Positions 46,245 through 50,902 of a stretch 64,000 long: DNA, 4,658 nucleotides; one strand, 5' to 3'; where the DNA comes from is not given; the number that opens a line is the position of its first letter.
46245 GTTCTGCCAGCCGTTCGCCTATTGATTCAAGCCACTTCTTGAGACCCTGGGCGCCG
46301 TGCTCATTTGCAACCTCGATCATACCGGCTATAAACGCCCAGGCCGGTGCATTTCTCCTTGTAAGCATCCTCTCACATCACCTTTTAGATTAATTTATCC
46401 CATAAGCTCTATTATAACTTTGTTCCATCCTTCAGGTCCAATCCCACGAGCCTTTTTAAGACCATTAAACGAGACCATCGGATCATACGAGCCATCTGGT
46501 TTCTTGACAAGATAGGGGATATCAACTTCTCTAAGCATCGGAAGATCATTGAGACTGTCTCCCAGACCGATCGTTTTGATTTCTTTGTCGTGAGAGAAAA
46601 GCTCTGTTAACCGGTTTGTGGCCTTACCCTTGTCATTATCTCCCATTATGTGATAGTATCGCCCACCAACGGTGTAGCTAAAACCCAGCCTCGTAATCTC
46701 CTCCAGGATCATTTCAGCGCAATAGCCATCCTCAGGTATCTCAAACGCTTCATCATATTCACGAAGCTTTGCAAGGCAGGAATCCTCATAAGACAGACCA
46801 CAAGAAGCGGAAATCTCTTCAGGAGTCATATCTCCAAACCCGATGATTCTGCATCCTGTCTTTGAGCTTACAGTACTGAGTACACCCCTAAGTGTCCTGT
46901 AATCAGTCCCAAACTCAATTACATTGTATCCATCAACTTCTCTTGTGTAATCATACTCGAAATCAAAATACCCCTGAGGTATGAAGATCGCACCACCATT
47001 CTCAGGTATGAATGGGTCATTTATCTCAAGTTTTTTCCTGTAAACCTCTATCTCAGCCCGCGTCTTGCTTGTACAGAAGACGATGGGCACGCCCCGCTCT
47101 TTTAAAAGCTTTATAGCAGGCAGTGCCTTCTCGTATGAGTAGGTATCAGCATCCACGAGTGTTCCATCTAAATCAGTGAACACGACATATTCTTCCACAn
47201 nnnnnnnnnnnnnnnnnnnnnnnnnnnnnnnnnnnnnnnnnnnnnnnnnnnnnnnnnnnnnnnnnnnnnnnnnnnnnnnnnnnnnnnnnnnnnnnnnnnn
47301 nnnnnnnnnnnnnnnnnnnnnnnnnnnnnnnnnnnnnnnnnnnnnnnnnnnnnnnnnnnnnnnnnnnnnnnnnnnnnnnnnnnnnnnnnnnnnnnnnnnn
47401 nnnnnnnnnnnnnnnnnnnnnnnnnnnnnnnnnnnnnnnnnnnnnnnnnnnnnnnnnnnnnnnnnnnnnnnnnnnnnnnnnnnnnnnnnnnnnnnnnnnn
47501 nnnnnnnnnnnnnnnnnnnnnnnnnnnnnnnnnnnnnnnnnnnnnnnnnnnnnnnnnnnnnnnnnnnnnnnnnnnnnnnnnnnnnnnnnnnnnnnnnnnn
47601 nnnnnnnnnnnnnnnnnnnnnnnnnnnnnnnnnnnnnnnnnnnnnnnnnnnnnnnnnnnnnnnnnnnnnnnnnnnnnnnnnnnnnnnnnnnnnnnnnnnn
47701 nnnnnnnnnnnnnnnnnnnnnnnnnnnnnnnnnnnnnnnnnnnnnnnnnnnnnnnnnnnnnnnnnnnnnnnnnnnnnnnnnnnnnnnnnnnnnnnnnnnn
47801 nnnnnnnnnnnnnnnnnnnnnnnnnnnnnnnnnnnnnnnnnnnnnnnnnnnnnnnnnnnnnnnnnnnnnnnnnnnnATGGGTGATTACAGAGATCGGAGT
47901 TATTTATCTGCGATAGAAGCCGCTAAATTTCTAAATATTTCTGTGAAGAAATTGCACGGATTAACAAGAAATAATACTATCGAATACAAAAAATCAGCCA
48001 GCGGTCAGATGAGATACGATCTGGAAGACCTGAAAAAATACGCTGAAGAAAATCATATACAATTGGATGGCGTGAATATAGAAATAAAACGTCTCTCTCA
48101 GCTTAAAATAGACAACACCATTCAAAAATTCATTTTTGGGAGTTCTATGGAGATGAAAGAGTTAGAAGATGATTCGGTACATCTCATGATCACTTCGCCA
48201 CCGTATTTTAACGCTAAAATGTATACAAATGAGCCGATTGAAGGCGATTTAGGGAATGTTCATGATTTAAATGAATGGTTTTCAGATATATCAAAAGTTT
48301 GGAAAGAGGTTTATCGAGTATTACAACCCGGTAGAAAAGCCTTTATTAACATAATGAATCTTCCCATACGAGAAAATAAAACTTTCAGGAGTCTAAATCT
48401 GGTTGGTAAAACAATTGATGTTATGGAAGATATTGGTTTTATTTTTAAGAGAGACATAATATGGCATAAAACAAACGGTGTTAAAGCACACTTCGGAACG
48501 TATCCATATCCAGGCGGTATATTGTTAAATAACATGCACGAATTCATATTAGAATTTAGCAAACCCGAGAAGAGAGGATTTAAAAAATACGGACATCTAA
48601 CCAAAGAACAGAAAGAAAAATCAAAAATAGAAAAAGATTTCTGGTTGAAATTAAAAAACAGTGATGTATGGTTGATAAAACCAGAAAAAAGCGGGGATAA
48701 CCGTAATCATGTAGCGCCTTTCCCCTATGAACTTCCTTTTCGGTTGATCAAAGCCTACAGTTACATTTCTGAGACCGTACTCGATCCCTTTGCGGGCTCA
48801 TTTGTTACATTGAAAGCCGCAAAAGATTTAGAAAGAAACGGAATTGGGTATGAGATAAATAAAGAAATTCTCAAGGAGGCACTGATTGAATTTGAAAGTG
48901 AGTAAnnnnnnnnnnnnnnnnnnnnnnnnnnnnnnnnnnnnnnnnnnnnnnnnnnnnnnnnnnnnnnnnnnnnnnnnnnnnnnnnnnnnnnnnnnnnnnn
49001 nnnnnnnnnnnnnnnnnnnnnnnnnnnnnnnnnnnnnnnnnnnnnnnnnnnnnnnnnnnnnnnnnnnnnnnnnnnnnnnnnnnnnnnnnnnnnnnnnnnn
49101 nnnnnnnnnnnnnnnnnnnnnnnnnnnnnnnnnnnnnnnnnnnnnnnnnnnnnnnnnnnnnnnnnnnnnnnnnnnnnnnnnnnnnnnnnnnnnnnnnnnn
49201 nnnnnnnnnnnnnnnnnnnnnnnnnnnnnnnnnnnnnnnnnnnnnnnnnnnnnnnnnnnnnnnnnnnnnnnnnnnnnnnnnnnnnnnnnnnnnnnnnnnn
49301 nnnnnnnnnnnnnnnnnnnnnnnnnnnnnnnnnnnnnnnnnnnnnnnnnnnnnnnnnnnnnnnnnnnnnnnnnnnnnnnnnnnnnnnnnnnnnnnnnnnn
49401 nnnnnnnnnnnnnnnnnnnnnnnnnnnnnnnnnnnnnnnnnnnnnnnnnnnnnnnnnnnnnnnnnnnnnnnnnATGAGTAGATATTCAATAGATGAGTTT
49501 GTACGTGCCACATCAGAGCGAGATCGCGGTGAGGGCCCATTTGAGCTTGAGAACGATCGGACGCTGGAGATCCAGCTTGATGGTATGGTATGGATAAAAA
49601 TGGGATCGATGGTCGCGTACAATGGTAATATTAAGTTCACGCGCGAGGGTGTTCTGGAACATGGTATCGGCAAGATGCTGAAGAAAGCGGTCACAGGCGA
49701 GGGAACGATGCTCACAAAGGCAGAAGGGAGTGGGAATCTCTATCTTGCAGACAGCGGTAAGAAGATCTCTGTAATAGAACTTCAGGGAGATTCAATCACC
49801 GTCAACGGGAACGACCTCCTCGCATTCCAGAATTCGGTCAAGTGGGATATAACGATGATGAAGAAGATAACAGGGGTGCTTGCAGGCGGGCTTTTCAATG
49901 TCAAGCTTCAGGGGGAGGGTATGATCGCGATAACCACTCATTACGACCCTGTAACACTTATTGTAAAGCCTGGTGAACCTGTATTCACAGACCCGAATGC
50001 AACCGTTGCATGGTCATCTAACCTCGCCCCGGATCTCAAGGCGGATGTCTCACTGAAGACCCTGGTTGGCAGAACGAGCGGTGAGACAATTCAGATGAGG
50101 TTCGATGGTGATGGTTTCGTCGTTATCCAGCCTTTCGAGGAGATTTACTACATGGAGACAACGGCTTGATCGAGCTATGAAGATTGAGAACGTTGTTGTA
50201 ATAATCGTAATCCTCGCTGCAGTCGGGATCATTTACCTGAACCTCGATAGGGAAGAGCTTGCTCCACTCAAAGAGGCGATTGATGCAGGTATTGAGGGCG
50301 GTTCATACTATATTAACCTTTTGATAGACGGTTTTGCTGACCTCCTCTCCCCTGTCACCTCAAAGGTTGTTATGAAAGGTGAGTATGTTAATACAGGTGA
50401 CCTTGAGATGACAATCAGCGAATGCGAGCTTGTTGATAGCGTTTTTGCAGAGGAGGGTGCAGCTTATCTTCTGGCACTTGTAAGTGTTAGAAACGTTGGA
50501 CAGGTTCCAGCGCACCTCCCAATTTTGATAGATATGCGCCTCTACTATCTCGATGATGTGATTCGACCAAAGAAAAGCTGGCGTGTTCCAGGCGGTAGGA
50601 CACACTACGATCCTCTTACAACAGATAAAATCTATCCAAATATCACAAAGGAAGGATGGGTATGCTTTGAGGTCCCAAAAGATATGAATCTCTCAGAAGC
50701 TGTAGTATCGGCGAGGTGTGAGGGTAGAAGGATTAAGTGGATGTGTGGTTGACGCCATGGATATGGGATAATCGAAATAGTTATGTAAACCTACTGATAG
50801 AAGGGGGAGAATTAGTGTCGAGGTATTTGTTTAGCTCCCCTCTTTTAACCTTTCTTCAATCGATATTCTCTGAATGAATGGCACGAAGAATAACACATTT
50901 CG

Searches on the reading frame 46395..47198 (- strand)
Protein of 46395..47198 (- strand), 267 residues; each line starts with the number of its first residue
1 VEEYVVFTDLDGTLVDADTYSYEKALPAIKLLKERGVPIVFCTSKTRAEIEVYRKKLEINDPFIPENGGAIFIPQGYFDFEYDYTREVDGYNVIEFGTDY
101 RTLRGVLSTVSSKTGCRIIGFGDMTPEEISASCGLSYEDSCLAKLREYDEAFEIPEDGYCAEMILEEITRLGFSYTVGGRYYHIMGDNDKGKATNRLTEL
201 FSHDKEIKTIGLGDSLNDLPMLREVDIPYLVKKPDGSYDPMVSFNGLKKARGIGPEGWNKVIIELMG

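Call 36: search_protein_families(library=pfam, proteins=[window:46395-47198:-], max_evalue=0.01)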
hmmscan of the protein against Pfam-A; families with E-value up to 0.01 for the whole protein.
window:46395-47198:- (267 aa): 5 families
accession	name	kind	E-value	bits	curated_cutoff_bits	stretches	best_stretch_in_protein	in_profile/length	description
PF08282.18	Hydrolase_3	-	6.1e-19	69.2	20.9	2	6-71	1-66/255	haloacid dehalogenase-like hydrolase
PF00702.32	Hydrolase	-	1.3e-05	26.2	26.4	0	6-63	83-141/191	haloacid dehalogenase-like hydrolase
PF13344.12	Hydrolase_6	-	2.7e-05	24.6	27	1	6-58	1-52/101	Haloacid dehalogenase-like hydrolase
PF12710.13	HAD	-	0.00032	21.6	27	0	186-223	147-189/189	haloacid dehalogenase-like hydrolase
PF05116.19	S6PP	-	0.0005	20.2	20.3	0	4-62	3-61/247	Sucrose-6F-phosphate phosphohydrolase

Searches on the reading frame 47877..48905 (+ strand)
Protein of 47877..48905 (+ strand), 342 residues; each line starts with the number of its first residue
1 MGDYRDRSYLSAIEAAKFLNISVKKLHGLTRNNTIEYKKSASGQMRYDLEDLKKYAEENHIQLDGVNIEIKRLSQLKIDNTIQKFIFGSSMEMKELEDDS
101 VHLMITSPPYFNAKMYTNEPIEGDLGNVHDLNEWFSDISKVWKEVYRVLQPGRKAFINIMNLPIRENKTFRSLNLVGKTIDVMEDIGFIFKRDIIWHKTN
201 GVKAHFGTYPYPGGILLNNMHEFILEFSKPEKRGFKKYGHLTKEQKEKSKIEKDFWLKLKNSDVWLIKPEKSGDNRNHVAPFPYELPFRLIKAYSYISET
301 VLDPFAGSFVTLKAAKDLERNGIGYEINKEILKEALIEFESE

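Call 36: search_protein_families(library=pfam, proteins=[window:47877-48905:+], max_evalue=0.01)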
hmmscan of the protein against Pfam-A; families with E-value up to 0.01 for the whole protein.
window:47877-48905:+ (342 aa): 2 families
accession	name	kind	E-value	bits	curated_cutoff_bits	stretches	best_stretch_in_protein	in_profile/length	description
PF01555.25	N6_N4_Mtase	-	3.6e-44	151.8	26.7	1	101-335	1-219/221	DNA methylase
PF12728.13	HTH_17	-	8.2e-08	32.8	27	1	9-59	1-50/51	Helix-turn-helix domain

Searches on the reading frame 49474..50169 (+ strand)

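Call 36: search_protein_families(library=pfam, proteins=[window:49474-50169:+], max_evalue=0.01)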
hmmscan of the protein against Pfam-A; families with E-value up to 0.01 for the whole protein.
window:49474-50169:+ (231 aa): 1 family
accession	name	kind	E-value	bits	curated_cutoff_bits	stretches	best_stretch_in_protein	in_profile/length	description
PF01987.23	AIM24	-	2e-41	142.4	25.7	1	24-220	2-204/205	Mitochondrial biogenesis AIM24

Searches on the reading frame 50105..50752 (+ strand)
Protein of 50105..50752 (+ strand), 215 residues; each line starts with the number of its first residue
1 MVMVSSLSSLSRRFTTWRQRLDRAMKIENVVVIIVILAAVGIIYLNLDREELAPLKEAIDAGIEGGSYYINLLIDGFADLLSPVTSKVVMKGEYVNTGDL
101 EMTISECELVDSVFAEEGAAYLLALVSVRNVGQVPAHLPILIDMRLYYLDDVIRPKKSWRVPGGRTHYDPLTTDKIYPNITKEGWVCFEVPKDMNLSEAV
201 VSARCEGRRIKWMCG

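Call 36: search_protein_families(library=pfam, proteins=[window:50105-50752:+], max_evalue=0.01)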
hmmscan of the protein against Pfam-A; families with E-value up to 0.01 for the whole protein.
window:50105-50752:+ (215 aa): 1 family
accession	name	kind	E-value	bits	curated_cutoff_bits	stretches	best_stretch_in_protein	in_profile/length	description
PF11611.13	DUF4352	-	1.3e-05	25.9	25.9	1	91-195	3-106/122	Domain of unknown function (DUF4352)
